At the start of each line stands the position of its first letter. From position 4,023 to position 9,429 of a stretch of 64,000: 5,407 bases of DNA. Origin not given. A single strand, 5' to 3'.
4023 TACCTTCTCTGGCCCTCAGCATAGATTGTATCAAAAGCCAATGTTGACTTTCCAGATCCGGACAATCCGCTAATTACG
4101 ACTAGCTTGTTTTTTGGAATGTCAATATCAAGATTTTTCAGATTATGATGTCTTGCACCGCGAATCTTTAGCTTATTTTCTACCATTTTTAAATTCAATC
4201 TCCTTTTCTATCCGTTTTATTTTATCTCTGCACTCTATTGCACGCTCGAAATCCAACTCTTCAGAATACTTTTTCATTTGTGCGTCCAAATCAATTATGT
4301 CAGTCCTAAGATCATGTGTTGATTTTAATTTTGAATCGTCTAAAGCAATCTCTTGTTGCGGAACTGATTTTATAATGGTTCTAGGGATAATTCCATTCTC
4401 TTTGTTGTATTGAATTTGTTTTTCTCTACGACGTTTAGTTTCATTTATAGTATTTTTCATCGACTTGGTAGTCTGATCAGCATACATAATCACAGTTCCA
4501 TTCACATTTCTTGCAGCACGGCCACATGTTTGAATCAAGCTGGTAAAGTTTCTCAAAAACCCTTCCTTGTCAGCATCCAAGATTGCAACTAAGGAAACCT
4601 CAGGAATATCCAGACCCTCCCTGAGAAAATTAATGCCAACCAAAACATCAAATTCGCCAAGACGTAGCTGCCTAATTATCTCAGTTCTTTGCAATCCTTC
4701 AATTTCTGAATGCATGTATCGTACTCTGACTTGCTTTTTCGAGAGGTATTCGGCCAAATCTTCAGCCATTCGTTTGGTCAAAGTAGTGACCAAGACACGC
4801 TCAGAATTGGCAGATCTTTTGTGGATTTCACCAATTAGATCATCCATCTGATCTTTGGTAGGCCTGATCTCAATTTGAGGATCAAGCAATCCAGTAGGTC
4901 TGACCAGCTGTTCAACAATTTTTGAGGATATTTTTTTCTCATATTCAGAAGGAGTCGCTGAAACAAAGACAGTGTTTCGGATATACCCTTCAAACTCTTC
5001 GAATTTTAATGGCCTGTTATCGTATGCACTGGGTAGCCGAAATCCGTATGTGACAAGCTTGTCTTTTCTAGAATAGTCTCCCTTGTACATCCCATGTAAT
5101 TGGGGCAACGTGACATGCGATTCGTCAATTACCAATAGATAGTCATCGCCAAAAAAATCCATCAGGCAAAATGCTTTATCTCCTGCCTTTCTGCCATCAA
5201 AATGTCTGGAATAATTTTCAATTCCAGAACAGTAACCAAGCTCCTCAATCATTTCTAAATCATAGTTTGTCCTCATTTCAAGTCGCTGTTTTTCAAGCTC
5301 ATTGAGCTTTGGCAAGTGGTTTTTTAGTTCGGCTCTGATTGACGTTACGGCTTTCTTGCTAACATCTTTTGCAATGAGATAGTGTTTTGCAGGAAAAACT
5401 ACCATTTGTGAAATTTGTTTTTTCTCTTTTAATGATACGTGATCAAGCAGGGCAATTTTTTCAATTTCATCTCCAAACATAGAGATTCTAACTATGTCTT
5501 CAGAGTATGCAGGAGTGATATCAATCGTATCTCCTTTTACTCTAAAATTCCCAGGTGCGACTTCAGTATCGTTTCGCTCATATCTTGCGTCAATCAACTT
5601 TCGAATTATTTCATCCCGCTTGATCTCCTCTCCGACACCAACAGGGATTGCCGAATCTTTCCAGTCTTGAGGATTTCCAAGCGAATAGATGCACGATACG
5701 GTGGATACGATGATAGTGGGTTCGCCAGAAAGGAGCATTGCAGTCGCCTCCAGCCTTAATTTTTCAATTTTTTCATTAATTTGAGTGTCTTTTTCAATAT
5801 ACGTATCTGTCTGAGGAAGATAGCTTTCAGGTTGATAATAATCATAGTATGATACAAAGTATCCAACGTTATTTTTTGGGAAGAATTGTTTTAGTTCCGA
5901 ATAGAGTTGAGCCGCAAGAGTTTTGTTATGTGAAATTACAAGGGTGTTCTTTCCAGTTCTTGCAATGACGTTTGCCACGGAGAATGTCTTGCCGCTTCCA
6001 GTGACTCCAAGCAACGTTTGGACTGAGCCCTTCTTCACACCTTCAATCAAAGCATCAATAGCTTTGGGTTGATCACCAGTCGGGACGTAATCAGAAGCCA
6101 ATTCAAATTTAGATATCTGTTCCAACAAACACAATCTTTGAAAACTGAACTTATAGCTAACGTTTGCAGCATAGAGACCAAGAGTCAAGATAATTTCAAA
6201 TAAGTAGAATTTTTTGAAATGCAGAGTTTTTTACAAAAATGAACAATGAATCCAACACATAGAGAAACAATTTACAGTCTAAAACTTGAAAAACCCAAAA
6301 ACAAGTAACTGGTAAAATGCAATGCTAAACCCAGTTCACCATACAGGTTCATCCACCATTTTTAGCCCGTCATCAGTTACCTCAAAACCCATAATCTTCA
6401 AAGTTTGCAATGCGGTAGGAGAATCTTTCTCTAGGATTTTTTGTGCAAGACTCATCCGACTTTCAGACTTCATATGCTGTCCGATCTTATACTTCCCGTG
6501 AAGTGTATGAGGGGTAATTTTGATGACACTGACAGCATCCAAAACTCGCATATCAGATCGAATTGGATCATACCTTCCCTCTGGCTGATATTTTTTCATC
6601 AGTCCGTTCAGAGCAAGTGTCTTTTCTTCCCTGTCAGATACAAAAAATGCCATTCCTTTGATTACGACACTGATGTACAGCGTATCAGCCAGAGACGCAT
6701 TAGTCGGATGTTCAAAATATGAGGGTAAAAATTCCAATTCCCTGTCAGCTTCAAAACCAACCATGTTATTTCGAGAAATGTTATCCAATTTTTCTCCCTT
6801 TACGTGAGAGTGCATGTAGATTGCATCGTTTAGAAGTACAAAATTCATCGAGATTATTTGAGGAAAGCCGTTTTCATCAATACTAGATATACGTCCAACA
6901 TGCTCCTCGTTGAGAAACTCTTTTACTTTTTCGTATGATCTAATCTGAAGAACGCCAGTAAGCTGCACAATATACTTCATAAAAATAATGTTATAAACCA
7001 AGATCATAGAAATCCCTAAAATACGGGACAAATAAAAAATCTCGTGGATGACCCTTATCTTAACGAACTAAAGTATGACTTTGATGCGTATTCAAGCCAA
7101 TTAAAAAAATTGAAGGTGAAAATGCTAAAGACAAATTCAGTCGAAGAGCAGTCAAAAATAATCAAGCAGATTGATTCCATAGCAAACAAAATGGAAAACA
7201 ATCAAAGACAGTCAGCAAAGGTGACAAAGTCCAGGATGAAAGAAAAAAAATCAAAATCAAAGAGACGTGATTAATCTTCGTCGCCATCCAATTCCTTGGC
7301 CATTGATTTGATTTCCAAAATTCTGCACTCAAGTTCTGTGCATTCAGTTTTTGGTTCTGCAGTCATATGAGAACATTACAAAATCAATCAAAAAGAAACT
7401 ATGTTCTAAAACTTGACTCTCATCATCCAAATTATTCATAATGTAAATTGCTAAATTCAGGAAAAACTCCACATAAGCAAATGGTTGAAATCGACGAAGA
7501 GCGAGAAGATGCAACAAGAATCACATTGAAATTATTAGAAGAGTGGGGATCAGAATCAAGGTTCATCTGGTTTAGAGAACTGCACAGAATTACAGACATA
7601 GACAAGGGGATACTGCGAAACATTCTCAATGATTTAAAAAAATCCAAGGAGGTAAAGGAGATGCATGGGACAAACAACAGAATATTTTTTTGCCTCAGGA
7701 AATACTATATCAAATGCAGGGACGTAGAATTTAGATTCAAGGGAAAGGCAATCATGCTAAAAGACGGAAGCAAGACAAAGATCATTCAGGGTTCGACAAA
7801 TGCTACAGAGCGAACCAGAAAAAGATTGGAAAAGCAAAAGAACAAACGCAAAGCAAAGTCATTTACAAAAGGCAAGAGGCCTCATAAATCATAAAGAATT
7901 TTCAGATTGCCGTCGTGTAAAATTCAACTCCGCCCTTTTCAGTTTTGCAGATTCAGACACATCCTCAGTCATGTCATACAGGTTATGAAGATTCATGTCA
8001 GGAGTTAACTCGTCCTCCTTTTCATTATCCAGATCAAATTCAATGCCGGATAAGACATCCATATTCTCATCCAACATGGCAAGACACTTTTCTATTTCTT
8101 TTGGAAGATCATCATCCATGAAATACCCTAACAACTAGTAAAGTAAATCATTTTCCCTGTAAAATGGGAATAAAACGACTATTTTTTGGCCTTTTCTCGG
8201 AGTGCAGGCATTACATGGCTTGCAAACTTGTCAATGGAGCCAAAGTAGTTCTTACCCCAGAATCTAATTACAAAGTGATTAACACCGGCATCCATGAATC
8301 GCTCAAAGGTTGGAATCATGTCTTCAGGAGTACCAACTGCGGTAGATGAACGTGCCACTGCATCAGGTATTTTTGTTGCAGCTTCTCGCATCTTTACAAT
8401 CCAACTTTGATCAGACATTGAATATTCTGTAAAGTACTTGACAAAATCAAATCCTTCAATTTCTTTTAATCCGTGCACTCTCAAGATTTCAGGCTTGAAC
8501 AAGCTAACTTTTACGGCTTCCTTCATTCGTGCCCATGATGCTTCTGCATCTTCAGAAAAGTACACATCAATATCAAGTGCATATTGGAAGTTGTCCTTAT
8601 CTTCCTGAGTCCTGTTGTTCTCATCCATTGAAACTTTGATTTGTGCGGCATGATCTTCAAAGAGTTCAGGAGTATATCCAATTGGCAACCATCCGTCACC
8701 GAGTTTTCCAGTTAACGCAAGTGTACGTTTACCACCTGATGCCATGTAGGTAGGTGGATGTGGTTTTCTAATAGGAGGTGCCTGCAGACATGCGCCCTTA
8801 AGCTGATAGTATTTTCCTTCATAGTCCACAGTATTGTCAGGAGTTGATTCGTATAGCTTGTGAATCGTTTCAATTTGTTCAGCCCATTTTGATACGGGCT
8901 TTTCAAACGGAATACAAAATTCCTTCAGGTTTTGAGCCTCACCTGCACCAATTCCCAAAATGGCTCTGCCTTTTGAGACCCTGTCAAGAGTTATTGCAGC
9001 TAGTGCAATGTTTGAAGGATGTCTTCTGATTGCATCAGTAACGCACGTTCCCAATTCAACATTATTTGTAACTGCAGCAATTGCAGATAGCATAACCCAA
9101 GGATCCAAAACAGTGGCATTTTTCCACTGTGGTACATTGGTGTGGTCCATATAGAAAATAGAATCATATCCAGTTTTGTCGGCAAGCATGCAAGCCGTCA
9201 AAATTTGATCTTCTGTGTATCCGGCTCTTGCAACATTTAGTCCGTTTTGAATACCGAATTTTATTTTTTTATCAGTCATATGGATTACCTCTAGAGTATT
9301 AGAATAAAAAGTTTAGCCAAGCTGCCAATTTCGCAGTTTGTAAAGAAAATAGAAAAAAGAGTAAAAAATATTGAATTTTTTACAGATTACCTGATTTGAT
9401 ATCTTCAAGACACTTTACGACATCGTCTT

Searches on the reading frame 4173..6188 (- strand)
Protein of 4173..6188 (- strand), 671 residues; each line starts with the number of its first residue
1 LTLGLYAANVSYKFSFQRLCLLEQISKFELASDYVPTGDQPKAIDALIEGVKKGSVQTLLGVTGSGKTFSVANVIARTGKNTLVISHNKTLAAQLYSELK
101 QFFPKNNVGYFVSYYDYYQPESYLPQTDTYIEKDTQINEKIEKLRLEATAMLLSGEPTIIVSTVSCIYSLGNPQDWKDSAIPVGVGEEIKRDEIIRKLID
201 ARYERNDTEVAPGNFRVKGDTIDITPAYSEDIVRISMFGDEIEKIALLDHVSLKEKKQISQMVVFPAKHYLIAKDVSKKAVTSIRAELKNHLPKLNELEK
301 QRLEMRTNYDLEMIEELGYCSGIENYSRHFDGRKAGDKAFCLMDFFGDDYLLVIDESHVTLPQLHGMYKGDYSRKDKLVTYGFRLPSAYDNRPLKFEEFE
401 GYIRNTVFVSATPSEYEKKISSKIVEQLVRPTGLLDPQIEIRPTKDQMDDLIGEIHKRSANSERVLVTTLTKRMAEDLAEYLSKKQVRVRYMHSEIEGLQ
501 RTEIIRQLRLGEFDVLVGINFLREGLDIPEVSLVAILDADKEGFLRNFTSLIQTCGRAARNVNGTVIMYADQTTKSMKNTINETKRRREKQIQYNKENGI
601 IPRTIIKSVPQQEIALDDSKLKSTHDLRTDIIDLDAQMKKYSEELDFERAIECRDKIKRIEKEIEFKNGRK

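Call 106: search_protein_families(library=pfam, max_evalue=0.00001, proteins=[window:4173-6188:-])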
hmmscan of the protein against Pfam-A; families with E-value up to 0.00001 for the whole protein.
window:4173-6188:- (671 aa): 6 families
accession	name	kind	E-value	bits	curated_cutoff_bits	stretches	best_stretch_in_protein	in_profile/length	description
PF17757.6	UvrB_inter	-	2.6e-31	108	22.9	1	183-270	3-91/91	UvrB interaction domain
PF00271.37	Helicase_C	-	6.7e-21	75.1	23.5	1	449-561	4-109/110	Helicase conserved C-terminal domain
PF12344.14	UvrB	-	5.5e-20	71.4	27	1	568-609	1-42/43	Ultra-violet resistance protein B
PF02151.25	UVR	-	1.1e-08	35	21.5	1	631-663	4-36/36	UvrB/uvrC motif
PF00270.35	DEAD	-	3e-08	34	26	0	39-107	3-73/167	DEAD/DEAH box helicase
PF04851.21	ResIII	-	3.3e-08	34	22.5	1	38-108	6-84/164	Type III restriction enzyme, res subunit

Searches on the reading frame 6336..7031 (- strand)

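Call 106: search_protein_families(library=pfam, max_evalue=0.00001, proteins=[window:6336-7031:-])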
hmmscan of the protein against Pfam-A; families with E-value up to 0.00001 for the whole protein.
window:6336-7031:- (231 aa): 2 families
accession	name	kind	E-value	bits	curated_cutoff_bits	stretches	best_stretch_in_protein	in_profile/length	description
PF12900.13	Pyridox_ox_2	-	3.3e-19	69.7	27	1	34-180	3-139/140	Pyridoxamine 5'-phosphate oxidase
PF01243.27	PNPOx_N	-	3.2e-11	44.1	28.1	1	34-178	3-117/120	Pyridoxamine 5'-phosphate oxidase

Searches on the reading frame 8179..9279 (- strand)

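Call 106: search_protein_families(library=pfam, max_evalue=0.00001, proteins=[window:8179-9279:-])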
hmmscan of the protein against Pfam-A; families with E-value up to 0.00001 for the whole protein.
window:8179-9279:- (366 aa): 1 family
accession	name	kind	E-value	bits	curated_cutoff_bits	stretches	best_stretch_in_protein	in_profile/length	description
PF00296.26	Bac_luciferase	-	3.8e-52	178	27.9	1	26-335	25-314/314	Luciferase-like monooxygenase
